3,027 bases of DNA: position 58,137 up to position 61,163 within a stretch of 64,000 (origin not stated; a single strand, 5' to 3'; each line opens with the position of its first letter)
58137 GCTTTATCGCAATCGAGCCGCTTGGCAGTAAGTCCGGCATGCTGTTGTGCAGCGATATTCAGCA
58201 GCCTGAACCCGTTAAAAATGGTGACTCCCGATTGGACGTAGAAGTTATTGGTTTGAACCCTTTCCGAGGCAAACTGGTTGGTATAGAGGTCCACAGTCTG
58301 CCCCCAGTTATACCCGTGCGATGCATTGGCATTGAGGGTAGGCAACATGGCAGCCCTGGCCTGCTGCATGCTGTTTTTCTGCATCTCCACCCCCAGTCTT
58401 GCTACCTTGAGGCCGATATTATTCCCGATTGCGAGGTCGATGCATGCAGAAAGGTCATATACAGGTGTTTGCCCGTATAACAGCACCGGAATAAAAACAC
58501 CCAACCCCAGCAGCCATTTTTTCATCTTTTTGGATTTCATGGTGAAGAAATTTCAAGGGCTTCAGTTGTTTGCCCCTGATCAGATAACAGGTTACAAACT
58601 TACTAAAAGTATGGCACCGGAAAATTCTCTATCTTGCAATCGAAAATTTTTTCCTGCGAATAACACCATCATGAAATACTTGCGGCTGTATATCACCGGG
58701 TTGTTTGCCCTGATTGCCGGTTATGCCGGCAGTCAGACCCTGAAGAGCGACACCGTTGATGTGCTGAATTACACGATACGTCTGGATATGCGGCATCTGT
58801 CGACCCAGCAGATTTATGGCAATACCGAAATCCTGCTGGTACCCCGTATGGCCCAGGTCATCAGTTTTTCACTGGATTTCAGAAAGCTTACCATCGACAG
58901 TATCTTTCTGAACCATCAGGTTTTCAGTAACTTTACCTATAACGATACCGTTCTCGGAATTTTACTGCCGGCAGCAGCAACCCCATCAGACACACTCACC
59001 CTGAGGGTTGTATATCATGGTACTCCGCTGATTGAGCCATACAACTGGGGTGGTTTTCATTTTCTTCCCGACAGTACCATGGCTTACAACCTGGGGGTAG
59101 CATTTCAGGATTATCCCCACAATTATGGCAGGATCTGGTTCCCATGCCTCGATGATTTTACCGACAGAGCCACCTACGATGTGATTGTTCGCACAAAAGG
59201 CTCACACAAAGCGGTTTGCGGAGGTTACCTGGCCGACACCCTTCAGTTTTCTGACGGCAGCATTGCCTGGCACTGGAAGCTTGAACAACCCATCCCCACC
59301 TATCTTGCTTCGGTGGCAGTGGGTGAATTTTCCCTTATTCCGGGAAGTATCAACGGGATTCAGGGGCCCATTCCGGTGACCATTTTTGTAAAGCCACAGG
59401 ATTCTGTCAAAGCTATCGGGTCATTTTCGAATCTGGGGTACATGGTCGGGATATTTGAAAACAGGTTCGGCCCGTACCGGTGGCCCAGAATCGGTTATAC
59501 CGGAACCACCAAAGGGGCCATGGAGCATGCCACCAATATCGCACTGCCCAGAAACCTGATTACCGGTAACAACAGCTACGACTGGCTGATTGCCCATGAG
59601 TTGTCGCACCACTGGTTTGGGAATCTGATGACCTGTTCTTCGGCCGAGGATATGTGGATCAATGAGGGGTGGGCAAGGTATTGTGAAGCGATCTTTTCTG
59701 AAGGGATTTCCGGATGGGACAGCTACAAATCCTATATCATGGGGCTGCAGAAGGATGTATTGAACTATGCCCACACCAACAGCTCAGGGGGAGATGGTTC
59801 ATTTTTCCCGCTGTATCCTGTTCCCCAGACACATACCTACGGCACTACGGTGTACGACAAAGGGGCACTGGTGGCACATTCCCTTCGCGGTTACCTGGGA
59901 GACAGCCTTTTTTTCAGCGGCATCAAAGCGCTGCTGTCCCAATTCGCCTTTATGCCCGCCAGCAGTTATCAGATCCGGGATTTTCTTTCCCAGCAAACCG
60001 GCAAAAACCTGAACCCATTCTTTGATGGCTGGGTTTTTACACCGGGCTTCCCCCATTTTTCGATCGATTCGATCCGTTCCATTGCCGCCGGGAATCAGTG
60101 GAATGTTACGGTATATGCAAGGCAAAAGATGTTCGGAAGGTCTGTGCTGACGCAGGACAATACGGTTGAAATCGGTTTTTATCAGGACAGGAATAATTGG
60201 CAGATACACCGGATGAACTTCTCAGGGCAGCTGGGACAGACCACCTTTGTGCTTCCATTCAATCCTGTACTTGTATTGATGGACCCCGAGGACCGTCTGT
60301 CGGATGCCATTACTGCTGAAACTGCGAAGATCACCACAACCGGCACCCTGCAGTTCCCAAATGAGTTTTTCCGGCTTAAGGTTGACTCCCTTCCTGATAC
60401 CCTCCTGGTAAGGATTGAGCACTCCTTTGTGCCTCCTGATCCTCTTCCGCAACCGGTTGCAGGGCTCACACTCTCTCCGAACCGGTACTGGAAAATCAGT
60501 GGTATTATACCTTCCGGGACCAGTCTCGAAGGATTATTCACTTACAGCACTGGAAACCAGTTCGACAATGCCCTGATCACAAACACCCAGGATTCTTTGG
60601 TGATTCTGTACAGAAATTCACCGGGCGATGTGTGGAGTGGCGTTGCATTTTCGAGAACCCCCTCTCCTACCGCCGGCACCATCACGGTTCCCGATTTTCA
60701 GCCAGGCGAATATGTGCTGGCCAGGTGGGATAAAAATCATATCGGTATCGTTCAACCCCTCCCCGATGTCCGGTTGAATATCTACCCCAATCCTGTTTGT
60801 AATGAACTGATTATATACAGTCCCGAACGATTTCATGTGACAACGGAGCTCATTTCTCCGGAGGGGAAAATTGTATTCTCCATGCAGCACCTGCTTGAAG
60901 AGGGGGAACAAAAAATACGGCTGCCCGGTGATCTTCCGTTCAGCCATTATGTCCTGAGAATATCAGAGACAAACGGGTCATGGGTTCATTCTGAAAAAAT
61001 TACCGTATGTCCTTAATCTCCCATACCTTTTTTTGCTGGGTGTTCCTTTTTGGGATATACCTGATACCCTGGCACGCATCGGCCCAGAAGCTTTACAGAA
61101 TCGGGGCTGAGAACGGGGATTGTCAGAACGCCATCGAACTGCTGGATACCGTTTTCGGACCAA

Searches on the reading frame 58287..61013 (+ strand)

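Call 86: search_protein_families(library=pfam, proteins=[window:58287-61013:+], max_evalue=0.00001)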
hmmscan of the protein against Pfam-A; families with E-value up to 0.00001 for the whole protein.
window:58287-61013:+ (909 aa): 1 family
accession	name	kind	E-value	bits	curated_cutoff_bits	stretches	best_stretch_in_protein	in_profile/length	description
PF01433.26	Peptidase_M1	-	2.6e-27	96.3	27.7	1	396-582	20-218/218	Peptidase family M1 domain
